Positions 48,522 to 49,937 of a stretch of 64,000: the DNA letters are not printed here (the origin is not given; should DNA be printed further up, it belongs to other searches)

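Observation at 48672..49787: Atypical orphan SAM methyltransferase (DPM-AGSGTT…DPPA) with basic Pro/Lys-rich N-terminal domain, next to tRNA genes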

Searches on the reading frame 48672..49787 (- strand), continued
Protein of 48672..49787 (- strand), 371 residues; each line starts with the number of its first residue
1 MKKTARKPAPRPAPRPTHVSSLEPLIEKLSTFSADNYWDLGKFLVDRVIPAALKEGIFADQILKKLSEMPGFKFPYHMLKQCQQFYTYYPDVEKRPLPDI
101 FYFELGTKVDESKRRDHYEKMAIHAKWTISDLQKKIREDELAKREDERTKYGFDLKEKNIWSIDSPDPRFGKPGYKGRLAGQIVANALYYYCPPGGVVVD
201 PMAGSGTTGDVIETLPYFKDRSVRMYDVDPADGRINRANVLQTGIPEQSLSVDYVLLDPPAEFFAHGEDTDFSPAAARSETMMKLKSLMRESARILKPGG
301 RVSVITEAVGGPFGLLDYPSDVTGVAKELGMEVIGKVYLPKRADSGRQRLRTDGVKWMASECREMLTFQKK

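Call 62: predict_structure(alignment_id=A3)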
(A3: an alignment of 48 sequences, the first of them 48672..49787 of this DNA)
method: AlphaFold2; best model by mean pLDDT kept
length: 371 residues; sequences in the alignment: 48
mean_pLDDT: 89.7   pTM: 0.77
mean pLDDT of the five models: 89.7, 89.6, 88.9, 88.8, 88.2
residues with pLDDT >= 90: 270; 70-90: 65; 50-70: 32; < 50: 4
segments of 3 or more residues with pLDDT < 50: none
pLDDT, mean of each block of 10 residues (from residue 1): 57 58 89 89 96 94 94 93 95 93 92 94 95 93 88 93 91 88 97 98 96 97 96 95 95 96 80 90 96 98 94 87 98 96 60 64 95 95
secondary structure, 60 per line:
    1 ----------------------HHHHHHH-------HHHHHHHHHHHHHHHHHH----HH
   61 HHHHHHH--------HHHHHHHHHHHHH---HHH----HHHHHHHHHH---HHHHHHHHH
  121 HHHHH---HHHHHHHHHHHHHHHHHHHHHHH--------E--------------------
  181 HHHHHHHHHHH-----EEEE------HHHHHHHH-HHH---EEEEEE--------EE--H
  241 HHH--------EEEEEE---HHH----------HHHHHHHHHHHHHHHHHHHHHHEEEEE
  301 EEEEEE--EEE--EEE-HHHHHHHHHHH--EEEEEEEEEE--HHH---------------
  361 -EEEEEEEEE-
elements in order: H23-29 H37-54 H59-67 H76-88 H99-108 H112-125 H129-151 H181-191 E197-200 H207-214 E222-227 H240-243 E252-257 H274-295 E296-306 E309-311 E314-316 H318-328 E331-340 E362-370

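Call 72: search_protein_families(library=pfam, alignment_id=A3, max_evalue=1)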
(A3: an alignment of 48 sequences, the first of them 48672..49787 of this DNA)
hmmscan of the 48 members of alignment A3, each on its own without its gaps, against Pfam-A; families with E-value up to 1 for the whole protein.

A. member 1, window:48672-49787:- (371 aa): 3 families
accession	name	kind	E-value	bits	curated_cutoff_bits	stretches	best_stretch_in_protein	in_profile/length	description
PF17761.7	DUF1016_N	-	1.1e-06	29.2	32.8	1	34-138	22-132/137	DUF1016 N-terminal domain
PF01555.25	N6_N4_Mtase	-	5.8e-05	23.6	26.7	1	130-214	114-201/221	DNA methylase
PF08241.18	Methyltransf_11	-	0.028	15.5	21.2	1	216-302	12-93/95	Methyltransferase domain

B. families by the number of members that match (of 48 scanned): 34 families (the first 25 are shown)
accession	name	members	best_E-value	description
PF01555.25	N6_N4_Mtase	48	1.2e-23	DNA methylase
PF17761.7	DUF1016_N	38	8.2e-09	DUF1016 N-terminal domain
PF03602.21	Cons_hypoth95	28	0.0003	Conserved hypothetical protein 95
PF08241.18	Methyltransf_11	21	0.0039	Methyltransferase domain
PF01170.24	UPF0020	19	0.021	RMKL-like, methyltransferase domain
PF25565.1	Ubiquitin_At1g33420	6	0.014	At1g33420-like, ubiquitin-like domain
PF02086.21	MethyltransfD12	5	0.0038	D12 class N6 adenine-specific DNA methyltransferase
PF02195.25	ParB_N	3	2.2e-09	ParB N-terminal domain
PF05148.21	Methyltransf_8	3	0.001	Hypothetical methyltransferase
PF01209.24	Ubie_methyltran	3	0.069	ubiE/COQ5 methyltransferase family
PF25043.1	DUF7788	3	0.098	Domain of unknown function (DUF7788)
PF08634.16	Pet127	2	0.033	Mitochondrial protein Pet127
PF20922.3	Anamorsin_N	2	0.077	Anamorsin, N-terminal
PF08281.18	Sigma70_r4_2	1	0.00035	Sigma-70, region 4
PF13384.12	HTH_23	1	0.00051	Homeodomain-like domain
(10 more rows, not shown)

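Call 77: search_protein_families(library=pfam, alignment_id=A6, max_evalue=0.001)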
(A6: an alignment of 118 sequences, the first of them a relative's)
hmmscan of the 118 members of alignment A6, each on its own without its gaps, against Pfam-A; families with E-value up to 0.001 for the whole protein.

A. member 1, P0130 (430 aa): 2 families
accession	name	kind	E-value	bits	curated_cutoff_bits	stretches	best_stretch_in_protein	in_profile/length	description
PF01555.25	N6_N4_Mtase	-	3.1e-21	76.8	26.7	2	170-284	110-220/221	DNA methylase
PF02195.25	ParB_N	-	2.2e-09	37.7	26.3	1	29-96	23-94/95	ParB N-terminal domain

B. families by the number of members that match (of 118 scanned): 36 families (the first 25 are shown)
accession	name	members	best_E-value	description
PF01555.25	N6_N4_Mtase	117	3.7e-24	DNA methylase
PF02195.25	ParB_N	20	3.1e-22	ParB N-terminal domain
PF13384.12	HTH_23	19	8.9e-13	Homeodomain-like domain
PF01381.28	HTH_3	10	5.2e-08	Helix-turn-helix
PF13518.12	HTH_28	9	6.1e-09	Helix-turn-helix domain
PF17762.8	HTH_ParB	8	2.2e-15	ParB HTH domain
PF04545.22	Sigma70_r4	8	2.3e-08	Sigma-70, region 4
PF08281.18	Sigma70_r4_2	8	4.8e-06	Sigma-70, region 4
PF02086.21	MethyltransfD12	3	2.1e-05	D12 class N6 adenine-specific DNA methyltransferase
PF12802.13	MarR_2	2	1.4e-06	MarR family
PF13551.12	HTH_29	2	3.6e-06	Winged helix-turn helix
PF10668.15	Phage_terminase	2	1.2e-05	Phage terminase small subunit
PF12728.13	HTH_17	2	1.3e-05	Helix-turn-helix domain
PF13545.12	HTH_Crp_2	2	4.1e-05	Crp-like helix-turn-helix domain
PF13936.12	HTH_38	2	0.00012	Helix-turn-helix domain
PF17761.7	DUF1016_N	1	7.6e-05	DUF1016 N-terminal domain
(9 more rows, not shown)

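Call 79: fold_search(model_id=the predicted structure, library=pdb)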
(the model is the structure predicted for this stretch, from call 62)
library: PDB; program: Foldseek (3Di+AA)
matches with E <= 10: 1174; with E <= 0.001: 288
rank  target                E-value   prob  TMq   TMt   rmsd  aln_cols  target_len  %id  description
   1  2zfu_A                2.0e-06  1.00  0.31  0.53   3.8       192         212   17  Structure of the methyltransferase-like domain of nucleomethylin (released 2008-12-02)
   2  2zfu_B                2.1e-06  1.00  0.30  0.51   5.6       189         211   18  Structure of the methyltransferase-like domain of nucleomethylin (released 2008-12-02)
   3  3mb5                  2.8e-06  1.00  0.33  0.46   8.4       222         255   15  Crystal structure of P. abyssi tRNA m1A58 methyltransferase in complex with S-adenosyl-L-methionine (released 2010-05-12)
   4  6zxw_G                3.3e-06  1.00  0.29  0.33   6.7       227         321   14  Structure of Archaeoglobus fulgidus Trm11-Trm112 m2G10 tRNA methyltransferase complex bound to sinefungin (released 2020-09-23)
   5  5ccb_A                4.6e-06  1.00  0.31  0.40  13.5       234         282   14  Crystal structure of human m1A58 methyltransferase in a complex with tRNA3Lys and SAH (released 2015-11-04)
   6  6zxv_B                5.5e-06  1.00  0.35  0.40   4.8       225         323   14  Structure of Archaeoglobus fulgidus Trm11 m2G10 tRNA methyltransferase enzyme bound to sinefungin (released 2020-09-23)
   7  3tma                  5.8e-06  1.00  0.32  0.36   5.7       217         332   19  Crystal structure of TrmN from Thermus thermophilus (released 2012-03-14)
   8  2zie_B                7.3e-06  1.00  0.26  0.41   4.7       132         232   18  Crystal Structure of TTHA0409, Putatative DNA Modification Methylase from Thermus thermophilus HB8- Selenomethionine d (released 2008-07-29)
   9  3lhd_A                1.2e-05  1.00  0.33  0.46   7.9       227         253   14  Crystal structure of P. abyssi tRNA m1A58 methyltransferase in complex with S-adenosyl-L-homocysteine (released 2010-05-19)
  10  3cgg_A                1.3e-05  1.00  0.31  0.57   7.0       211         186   15  Crystal structure of TehB-like SAM-dependent methyltransferase (NP_600671.1) from Corynebacterium glutamicum ATCC 1303 (released 2008-03-18)
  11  6zxv_A                1.3e-05  1.00  0.30  0.34   5.7       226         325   13  Structure of Archaeoglobus fulgidus Trm11 m2G10 tRNA methyltransferase enzyme bound to sinefungin (released 2020-09-23)
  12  5ufm_A                1.4e-05  1.00  0.30  0.46   5.7       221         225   16  Crystal structure of Burkholderia thailandensis 1,6-didemethyltoxoflavin-N1-methyltransferase with bound 1,6-didemethy (released 2017-12-13)
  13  4qtt_D                1.4e-05  1.00  0.34  0.69   5.8       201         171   16  Structure of S. cerevisiae Bud23-Trm112 complex involved in formation of m7G1575 on 18S rRNA (apo-form) (released 2014-12-24)
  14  5ufm_B                1.4e-05  1.00  0.30  0.47   5.7       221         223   15  Crystal structure of Burkholderia thailandensis 1,6-didemethyltoxoflavin-N1-methyltransferase with bound 1,6-didemethy (released 2017-12-13)
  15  7wts_q                1.7e-05  1.00  0.33  0.51   5.7       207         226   15  Cryo-EM structure of a human pre-40S ribosomal subunit - State UTP14 (released 2022-10-19)
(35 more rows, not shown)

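Call 83: search_protein_families(library=pfam, proteins=[L074:949-1983:+, L074:1995-3698:+, L074:5428-6534:-, L074:6539-7246:-, L075:3438-4295:+, L075:4308-5216:+, L075:5149-5967:+, L075:7343-8707:-, L075:8797-9759:-, L075:10199-10933:+], max_evalue=0.0001)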
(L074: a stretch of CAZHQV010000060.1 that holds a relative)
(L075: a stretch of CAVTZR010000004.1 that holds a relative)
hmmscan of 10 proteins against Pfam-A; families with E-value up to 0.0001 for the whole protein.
L074:949-1983:+ (344 aa): 0 families

L074:1995-3698:+ (567 aa): 3 families
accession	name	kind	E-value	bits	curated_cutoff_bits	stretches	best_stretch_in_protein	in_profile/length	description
PF01935.23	DUF87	-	5e-19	69.7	23.2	1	175-374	4-186/220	Helicase HerA, central domain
PF05872.18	HerA_C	-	9.1e-11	41.5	22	0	418-507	240-322/502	Helicase HerA-like C-terminal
PF10412.15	TrwB_AAD_bind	-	1.8e-06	27.6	20.5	1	189-238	9-58/387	Type IV secretion-system coupling protein DNA-binding domain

L074:5428-6534:- (368 aa): 1 family
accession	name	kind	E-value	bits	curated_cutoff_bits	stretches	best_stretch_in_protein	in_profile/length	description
PF04055.27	Radical_SAM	-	2.2e-12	47.9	29.5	1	143-307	3-163/166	Radical SAM superfamily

L074:6539-7246:- (235 aa): 1 family
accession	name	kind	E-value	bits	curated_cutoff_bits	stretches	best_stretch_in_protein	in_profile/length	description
PF04298.18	Zn_peptidase_2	-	5.7e-84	281.5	27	1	9-228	2-216/218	Putative neutral zinc metallopeptidase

L075:3438-4295:+ (285 aa): 0 families

L075:4308-5216:+ (302 aa): 2 families
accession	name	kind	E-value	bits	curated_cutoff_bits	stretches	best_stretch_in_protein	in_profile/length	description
PF01935.23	DUF87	-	2.5e-17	64.2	23.2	1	155-257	9-111/220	Helicase HerA, central domain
PF10412.15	TrwB_AAD_bind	-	1e-05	25.1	20.5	1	167-212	12-57/387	Type IV secretion-system coupling protein DNA-binding domain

L075:5149-5967:+ (272 aa): 0 families

L075:7343-8707:- (454 aa): 2 families
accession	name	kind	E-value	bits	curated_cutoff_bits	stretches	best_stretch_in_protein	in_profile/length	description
PF01867.21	Cas_Cas1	-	4.9e-32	111.6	22.3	1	23-312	5-280/283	CRISPR associated protein Cas1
PF18912.6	DZR_2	-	8.8e-05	22.7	27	0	367-393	7-33/56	Double zinc ribbon domain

L075:8797-9759:- (320 aa): 0 families

L075:10199-10933:+ (244 aa): 0 families

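Call 85: search_protein_families(library=padloc, proteins=[L074:949-1983:+, L074:1995-3698:+, L074:3667-4803:+, L075:3438-4295:+], max_evalue=0.01)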
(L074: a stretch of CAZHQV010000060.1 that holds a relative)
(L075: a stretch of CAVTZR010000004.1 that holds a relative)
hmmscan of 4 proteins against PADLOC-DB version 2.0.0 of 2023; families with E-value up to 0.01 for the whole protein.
L074:949-1983:+ (344 aa): 0 families

L074:1995-3698:+ (567 aa): 15 families
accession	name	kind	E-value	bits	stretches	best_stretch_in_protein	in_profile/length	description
PDLC04105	HerA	-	2.3e-30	103.7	2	391-551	375-536/576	-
PDLC04102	HerA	-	1e-20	71.7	2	389-551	459-620/654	-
PDLC04103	HerA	-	5.1e-20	69.3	2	397-551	406-557/579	-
PDLC01055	HerA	-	1.2e-18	65.3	2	113-238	79-202/532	Type III coevolved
PDLC04104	HerA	-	1.3e-18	64.9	1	394-551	179-337/379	-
PDLC04106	HerA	-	1.6e-17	61.3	2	398-552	472-630/667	-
PDLC04140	mad8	-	3e-17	61.1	1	196-540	28-289/314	mads_8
PDLC04097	HerA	-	7.6e-17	59.2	2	380-551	417-593/618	-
PDLC02185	HerA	-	8.4e-16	55.8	2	390-550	401-561/585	-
PDLC04100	HerA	-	1.5e-15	55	2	393-525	398-530/580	-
PDLC04098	HerA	-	2.1e-15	54.4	1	398-517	487-610/686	-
PDLC02188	HerA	-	2.3e-12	44.6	1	437-553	429-545/578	-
PDLC04101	HerA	-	0.00033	17.5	1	191-241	164-215/400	-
PDLC04107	HerA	-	0.00036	17.7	1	192-243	166-218/306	-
PDLC04099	HerA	-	0.0036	14.6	1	192-238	166-213/214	-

L074:3667-4803:+ (378 aa): 41 families (the best 25 are shown)
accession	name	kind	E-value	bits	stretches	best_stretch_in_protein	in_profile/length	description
PDLC03246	MTase_II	-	6.1e-14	49.9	2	228-312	108-186/376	Type II methyltransferase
PDLC03353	MTase_II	-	3.6e-12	44.4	2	239-308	18-80/260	Type II methyltransferase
PDLC03299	MTase_II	-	8.3e-11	39.9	1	247-306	30-85/296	Type II methyltransferase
PDLC03351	MTase_II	-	2e-08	31.8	1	151-207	103-159/348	Type II methyltransferase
PDLC03371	MTase_II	-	2.2e-08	32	2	158-211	173-227/260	Type II methyltransferase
PDLC03376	MTase_II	-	2.5e-08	32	1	247-334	123-209/249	Type II methyltransferase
PDLC03387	MTase_II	-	2.9e-08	31.2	2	240-304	22-82/289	Type II methyltransferase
PDLC04134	mad2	-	3.7e-08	30.6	1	234-313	342-401/492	mads_2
PDLC04807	PDC-S02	-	8.3e-08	29.8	1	25-139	32-152/351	-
PDLC03350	MTase_II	-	4.5e-07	27.6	1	238-307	65-124/312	Type II methyltransferase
PDLC03216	MTase_II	-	1.5e-06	25.5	1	184-216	203-235/364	Type II methyltransferase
PDLC03276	MTase_II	-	7.9e-06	23.4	1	152-213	320-377/404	Type II methyltransferase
PDLC03238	MTase_II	-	1e-05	22.8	1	247-306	139-194/428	Type II methyltransferase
PDLC03738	oMTase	-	1e-05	22.5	0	188-216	217-245/376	orphan methyltransferase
PDLC04827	PDC-S02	-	3.4e-05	21.6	1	35-148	39-155/234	-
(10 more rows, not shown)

L075:3438-4295:+ (285 aa): 0 families

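Call 86: find_encoding_contigs(protein=P0122, flank=5000, max_places=4)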
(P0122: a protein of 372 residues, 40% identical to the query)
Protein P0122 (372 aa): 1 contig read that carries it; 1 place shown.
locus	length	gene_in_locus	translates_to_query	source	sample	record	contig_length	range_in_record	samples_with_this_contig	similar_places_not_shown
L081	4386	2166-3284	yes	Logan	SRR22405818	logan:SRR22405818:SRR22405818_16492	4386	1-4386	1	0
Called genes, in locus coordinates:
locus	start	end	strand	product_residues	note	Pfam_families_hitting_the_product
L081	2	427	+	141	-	?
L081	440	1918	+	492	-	PF01935:DUF87, PF05872:HerA_C (faint)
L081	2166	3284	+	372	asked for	PF01555:N6_N4_Mtase (faint)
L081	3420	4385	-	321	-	?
